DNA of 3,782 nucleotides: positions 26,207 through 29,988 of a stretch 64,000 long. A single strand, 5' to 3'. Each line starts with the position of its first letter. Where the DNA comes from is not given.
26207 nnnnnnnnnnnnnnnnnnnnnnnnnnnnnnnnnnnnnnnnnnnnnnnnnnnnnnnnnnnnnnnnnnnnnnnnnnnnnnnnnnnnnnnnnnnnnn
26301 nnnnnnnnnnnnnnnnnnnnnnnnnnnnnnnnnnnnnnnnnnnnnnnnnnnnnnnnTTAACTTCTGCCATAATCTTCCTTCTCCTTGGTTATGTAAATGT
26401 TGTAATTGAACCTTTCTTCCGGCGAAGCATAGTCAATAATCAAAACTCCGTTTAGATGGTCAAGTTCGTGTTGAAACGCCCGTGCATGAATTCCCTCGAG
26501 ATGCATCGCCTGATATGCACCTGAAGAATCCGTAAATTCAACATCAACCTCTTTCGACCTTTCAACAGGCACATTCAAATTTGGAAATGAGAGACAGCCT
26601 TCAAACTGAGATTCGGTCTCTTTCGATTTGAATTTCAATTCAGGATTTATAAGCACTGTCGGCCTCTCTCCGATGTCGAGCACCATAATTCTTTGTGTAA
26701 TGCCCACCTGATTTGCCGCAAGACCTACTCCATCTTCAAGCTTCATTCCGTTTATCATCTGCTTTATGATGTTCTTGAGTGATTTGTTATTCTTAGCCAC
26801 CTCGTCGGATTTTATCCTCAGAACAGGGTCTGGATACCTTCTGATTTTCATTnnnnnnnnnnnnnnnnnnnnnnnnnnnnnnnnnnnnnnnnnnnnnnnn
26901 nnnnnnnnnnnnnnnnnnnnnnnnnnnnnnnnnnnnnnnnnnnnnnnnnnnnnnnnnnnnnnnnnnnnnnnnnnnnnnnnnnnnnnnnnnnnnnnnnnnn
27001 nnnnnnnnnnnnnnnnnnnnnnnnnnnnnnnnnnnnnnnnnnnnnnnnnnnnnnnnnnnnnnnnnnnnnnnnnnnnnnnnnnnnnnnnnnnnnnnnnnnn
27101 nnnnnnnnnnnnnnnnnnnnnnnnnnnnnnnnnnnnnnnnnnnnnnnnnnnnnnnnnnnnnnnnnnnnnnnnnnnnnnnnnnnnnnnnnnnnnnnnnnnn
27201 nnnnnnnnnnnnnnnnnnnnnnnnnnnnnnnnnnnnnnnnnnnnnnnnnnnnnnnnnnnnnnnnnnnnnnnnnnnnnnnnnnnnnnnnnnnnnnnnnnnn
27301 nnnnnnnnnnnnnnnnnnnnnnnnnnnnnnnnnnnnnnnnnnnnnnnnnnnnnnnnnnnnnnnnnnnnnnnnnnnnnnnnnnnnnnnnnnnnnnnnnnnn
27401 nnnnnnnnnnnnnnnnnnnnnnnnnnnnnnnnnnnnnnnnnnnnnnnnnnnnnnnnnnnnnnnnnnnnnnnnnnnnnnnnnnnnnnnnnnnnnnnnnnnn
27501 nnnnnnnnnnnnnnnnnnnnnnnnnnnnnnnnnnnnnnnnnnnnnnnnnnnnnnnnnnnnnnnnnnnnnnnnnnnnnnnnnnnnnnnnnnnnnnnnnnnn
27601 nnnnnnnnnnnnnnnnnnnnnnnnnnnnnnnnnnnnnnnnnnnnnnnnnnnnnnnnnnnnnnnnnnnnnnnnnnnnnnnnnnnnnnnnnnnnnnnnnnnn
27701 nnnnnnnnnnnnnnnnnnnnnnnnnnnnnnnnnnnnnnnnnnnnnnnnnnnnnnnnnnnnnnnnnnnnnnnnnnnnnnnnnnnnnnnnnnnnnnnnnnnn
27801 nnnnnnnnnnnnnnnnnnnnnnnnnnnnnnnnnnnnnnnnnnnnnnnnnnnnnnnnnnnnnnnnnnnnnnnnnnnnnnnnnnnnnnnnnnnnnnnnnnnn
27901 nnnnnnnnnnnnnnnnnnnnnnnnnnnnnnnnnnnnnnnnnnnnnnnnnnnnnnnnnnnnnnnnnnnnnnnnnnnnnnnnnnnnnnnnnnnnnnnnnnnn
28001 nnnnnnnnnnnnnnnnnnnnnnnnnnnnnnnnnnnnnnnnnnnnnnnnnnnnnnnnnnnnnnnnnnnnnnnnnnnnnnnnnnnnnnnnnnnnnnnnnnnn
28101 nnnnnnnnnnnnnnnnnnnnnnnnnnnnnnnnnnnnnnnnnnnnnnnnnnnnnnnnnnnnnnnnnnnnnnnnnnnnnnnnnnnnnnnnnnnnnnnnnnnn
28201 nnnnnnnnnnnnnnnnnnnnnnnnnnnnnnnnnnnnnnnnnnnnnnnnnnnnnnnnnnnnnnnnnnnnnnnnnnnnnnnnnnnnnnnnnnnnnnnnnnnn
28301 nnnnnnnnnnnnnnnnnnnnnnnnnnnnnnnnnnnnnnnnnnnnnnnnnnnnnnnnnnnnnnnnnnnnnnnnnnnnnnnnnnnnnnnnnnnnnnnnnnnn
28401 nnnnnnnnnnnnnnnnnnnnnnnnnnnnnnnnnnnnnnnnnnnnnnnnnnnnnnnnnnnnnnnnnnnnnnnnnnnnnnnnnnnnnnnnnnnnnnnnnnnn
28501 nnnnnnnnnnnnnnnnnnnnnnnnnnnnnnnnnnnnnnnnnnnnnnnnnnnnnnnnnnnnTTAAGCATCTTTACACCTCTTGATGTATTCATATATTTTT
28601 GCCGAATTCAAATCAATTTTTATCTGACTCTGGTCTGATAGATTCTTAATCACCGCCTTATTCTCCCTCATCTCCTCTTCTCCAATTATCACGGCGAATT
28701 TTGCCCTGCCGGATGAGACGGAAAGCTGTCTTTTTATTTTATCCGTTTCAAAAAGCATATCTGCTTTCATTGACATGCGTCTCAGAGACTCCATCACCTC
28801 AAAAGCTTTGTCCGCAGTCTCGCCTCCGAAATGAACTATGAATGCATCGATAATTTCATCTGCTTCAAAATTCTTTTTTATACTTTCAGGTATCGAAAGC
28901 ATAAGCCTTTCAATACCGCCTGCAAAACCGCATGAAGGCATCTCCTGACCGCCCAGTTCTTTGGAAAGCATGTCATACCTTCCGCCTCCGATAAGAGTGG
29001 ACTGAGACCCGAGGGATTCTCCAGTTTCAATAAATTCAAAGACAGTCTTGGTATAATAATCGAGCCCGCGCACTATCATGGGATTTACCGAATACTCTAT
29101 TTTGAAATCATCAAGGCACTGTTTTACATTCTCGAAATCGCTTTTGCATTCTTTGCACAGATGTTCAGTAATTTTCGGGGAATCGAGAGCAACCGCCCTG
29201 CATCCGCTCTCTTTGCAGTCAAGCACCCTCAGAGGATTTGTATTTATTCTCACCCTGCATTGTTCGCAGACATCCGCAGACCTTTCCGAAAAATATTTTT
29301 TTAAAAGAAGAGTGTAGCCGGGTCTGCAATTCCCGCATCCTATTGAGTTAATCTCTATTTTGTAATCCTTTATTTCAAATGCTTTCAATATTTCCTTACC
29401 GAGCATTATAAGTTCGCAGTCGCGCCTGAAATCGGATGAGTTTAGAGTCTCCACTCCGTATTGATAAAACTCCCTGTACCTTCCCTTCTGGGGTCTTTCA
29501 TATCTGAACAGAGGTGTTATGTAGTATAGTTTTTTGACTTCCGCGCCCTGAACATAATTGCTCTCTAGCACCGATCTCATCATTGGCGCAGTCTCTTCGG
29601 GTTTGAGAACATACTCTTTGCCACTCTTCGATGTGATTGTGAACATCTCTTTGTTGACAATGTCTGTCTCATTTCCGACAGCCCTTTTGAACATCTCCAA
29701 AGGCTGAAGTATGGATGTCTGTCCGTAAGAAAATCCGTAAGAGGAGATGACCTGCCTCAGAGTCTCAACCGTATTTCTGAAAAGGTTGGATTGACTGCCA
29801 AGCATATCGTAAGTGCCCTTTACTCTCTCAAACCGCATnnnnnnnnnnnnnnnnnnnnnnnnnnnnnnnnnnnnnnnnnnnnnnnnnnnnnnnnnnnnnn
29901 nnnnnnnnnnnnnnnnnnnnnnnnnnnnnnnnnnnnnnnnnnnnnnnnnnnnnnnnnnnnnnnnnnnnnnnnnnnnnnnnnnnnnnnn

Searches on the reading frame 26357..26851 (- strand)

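Call 26: search_protein_families(library=pfam, proteins=[window:26357-26851:-], max_evalue=0.0001)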
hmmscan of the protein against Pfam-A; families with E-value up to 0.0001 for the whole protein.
window:26357-26851:- (164 aa): 1 family
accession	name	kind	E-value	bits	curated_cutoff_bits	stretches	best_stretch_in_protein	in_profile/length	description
PF01327.26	Pep_deformylase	-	3.2e-48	163.7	22.8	1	2-147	3-155/156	Polypeptide deformylase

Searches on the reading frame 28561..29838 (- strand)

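Call 26: search_protein_families(library=pfam, proteins=[window:28561-29838:-], max_evalue=0.0001)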
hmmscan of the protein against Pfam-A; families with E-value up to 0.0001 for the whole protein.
window:28561-29838:- (425 aa): 3 families
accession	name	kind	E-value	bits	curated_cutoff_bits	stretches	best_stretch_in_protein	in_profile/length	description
PF13393.11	tRNA-synt_His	-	9.6e-38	130.6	25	1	9-312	2-308/308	Histidyl-tRNA synthetase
PF00587.30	tRNA-synt_2b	-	7.4e-09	36.4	29.3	1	66-297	1-147/179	tRNA synthetase class II core domain (G, H, P, S and T)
PF03129.25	HGTP_anticodon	-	5.8e-05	23.6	21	0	332-413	2-87/94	Anticodon binding domain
